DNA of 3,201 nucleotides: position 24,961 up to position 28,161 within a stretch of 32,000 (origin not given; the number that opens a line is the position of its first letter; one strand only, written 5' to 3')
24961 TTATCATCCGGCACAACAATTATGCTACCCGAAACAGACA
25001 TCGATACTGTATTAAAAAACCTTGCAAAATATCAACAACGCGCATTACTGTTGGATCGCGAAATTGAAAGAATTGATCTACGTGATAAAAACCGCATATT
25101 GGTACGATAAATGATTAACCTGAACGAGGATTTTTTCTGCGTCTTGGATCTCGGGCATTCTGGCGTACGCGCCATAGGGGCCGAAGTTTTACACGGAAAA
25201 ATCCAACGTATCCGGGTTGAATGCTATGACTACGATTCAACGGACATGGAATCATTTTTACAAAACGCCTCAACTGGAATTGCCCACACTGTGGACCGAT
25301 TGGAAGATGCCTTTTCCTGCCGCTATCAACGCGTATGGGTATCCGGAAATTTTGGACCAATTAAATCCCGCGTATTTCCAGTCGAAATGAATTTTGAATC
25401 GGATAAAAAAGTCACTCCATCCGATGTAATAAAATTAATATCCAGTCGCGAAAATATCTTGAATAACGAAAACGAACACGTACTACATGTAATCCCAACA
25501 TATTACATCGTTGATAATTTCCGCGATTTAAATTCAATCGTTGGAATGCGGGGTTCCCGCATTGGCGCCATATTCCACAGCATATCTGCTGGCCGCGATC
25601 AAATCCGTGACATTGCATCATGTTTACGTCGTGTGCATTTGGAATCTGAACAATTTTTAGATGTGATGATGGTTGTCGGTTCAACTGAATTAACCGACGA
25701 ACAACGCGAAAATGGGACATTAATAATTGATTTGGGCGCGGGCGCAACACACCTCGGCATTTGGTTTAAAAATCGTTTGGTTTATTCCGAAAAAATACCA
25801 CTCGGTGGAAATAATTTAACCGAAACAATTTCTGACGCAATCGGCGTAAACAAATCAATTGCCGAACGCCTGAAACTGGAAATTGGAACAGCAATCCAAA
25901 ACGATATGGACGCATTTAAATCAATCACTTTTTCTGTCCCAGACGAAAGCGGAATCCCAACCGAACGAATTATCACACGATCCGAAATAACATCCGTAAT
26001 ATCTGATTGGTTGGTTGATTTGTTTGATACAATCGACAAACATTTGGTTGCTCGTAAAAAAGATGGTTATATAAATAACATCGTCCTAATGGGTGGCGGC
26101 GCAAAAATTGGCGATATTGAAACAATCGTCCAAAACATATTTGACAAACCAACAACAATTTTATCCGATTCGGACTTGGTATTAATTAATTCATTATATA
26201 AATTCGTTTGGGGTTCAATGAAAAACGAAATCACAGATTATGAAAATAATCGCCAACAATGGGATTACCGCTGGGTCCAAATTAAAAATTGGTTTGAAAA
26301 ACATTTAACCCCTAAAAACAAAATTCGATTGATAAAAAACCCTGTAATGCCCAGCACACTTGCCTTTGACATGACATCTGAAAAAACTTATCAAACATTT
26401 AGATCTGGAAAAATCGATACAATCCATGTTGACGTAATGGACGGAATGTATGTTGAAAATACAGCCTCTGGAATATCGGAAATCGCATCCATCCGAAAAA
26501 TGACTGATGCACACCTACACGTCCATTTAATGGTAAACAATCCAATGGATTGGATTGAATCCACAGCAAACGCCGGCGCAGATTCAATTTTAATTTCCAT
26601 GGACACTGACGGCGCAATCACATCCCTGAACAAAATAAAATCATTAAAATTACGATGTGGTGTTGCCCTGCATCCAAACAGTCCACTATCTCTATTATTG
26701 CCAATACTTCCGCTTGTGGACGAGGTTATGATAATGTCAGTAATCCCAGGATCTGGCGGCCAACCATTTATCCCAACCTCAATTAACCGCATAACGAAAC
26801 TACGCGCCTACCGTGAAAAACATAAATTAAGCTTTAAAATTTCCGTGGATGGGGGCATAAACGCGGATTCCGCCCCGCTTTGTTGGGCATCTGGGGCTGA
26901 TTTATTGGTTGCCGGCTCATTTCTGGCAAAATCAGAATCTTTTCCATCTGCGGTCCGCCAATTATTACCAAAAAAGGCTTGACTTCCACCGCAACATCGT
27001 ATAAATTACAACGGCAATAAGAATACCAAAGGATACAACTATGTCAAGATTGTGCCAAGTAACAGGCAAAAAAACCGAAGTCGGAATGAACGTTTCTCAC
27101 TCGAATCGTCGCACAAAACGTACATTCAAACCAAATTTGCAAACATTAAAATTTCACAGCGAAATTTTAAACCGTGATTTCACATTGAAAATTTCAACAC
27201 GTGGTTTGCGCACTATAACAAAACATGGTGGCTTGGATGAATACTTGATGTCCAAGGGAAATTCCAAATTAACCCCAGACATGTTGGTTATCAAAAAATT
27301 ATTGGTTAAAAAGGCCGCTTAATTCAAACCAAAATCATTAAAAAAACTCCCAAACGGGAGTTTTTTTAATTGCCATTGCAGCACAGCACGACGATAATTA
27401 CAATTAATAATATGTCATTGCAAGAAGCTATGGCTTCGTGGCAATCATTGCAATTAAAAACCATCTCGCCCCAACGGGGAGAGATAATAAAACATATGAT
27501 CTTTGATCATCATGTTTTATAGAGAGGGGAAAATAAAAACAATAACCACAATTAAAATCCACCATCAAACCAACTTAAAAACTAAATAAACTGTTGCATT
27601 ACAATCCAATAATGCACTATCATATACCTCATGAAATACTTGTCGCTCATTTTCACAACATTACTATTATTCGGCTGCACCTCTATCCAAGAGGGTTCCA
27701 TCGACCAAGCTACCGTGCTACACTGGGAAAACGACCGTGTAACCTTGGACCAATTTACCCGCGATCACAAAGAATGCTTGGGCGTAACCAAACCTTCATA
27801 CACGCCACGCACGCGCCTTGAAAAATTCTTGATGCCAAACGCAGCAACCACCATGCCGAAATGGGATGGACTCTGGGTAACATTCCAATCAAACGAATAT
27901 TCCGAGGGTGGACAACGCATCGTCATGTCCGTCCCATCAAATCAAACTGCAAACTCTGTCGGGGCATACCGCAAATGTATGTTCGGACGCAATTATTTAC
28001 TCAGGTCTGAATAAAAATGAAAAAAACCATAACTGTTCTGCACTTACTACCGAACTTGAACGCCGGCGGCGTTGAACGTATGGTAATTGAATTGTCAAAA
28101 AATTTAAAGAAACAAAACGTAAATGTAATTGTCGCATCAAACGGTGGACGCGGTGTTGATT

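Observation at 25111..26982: FtsA reads without a stop into a complete ribulose-phosphate 3-epimerase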

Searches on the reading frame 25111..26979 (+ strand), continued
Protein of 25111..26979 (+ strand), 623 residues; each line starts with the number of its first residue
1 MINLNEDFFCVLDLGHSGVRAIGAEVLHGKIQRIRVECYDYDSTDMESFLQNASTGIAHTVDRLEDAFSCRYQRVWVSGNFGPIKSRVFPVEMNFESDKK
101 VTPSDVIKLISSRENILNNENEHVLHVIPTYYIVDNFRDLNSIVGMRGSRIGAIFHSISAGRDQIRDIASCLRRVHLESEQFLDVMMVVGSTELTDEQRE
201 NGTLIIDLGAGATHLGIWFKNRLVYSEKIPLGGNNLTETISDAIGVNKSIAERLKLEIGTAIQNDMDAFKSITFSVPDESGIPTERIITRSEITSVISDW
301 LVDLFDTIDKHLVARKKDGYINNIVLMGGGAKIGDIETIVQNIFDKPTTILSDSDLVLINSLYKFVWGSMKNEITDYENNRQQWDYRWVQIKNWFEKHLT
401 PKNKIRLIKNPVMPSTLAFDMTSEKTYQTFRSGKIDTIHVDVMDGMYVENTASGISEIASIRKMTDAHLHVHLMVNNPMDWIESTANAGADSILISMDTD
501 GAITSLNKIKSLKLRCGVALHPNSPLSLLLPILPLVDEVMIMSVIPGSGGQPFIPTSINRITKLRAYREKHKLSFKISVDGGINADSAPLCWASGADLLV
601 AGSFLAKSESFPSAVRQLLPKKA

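Call 48: find_encoding_contigs(protein=P0137, flank=10000, max_places=1)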
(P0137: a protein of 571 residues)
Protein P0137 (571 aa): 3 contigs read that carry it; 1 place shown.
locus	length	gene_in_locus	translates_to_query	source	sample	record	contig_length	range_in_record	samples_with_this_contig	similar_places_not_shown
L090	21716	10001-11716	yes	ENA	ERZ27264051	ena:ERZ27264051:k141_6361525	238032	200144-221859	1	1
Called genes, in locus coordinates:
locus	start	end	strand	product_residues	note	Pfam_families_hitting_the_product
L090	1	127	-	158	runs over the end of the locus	-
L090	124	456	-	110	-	PF00825:Ribonuclease_P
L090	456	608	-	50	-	PF00468:Ribosomal_L34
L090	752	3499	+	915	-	PF00521:DNA_topoisoIV, PF03989:DNA_gyraseA_C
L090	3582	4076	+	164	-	PF05656:DUF805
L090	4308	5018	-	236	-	PF00005:ABC_tran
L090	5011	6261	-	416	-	PF12704:MacB_PCD, PF02687:FtsX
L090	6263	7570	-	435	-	-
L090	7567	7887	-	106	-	-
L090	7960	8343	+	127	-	-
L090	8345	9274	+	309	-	PF00534:Glycos_transf_1 (weak)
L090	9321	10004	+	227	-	PF08478:POTRA_1 (weak), PF03799:FtsQ_DivIB_C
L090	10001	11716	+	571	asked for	PF02491:SHS2_FTSA (weak), PF11104:PilM_2 (weak), PF14450:FtsA, PF00834:Ribul_P_3_epim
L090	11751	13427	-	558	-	PF03485:Arg_tRNA_synt_N, PF00750:tRNA-synt_1d, PF05746:DALR_1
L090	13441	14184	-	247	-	PF01411:tRNA-synt_2c (weak), PF07973:tRNA_SAD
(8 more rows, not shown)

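Call 49: find_encoding_contigs(protein=P0141, flank=10000, max_places=1)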
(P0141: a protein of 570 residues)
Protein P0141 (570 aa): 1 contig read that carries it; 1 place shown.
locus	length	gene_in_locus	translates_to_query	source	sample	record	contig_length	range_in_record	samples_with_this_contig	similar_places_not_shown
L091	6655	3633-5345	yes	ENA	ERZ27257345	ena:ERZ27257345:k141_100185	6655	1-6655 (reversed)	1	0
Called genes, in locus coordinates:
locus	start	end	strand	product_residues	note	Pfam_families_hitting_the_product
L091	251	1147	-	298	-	-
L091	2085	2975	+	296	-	-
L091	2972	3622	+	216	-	PF03799:FtsQ_DivIB_C (weak)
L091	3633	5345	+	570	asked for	PF00834:Ribul_P_3_epim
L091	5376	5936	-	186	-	-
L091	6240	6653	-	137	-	?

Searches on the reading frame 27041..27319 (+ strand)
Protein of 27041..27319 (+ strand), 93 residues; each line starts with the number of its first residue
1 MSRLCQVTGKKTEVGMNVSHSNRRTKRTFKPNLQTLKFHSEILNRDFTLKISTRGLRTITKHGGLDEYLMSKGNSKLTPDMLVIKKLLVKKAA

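Call 12: search_protein_families(library=pfam, proteins=[window:27041-27319:+], max_evalue=0.001)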
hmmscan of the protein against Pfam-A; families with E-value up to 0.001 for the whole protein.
window:27041-27319:+ (93 aa): 1 family
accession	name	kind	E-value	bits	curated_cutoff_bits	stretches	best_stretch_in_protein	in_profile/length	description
PF00830.24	Ribosomal_L28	-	5e-25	87.7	27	1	3-61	1-59/60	Ribosomal L28 family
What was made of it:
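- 27041..27322 (+): rpmB (ribosomal protein L28), downstream gene on the same strand. Pfam Ribosomal_L28 at 5e-25 (call 12).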

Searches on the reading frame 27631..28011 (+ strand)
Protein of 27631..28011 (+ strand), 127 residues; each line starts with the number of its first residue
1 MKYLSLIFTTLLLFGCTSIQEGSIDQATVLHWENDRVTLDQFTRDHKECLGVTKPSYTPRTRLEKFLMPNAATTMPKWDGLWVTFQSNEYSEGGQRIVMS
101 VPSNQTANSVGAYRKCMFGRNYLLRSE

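Call 12: search_protein_families(library=pfam, proteins=[window:27631-28011:+], max_evalue=0.001)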
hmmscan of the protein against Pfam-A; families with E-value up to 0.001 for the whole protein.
window:27631-28011:+ (127 aa): 0 families

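Call 56: search_protein_families(library=ncbifam, proteins=[window:27631-28011:+], max_evalue=0.01)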
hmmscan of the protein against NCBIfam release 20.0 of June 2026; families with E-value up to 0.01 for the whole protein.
window:27631-28011:+ (127 aa): 0 families
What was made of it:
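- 27631..28014 (+): lipoprotein-like ORF (127 aa, LLLFGC lipobox-like motif) whose homologue sits just upstream of ftsQ in relatives. No Pfam or NCBIfam hit (calls 12, 56).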
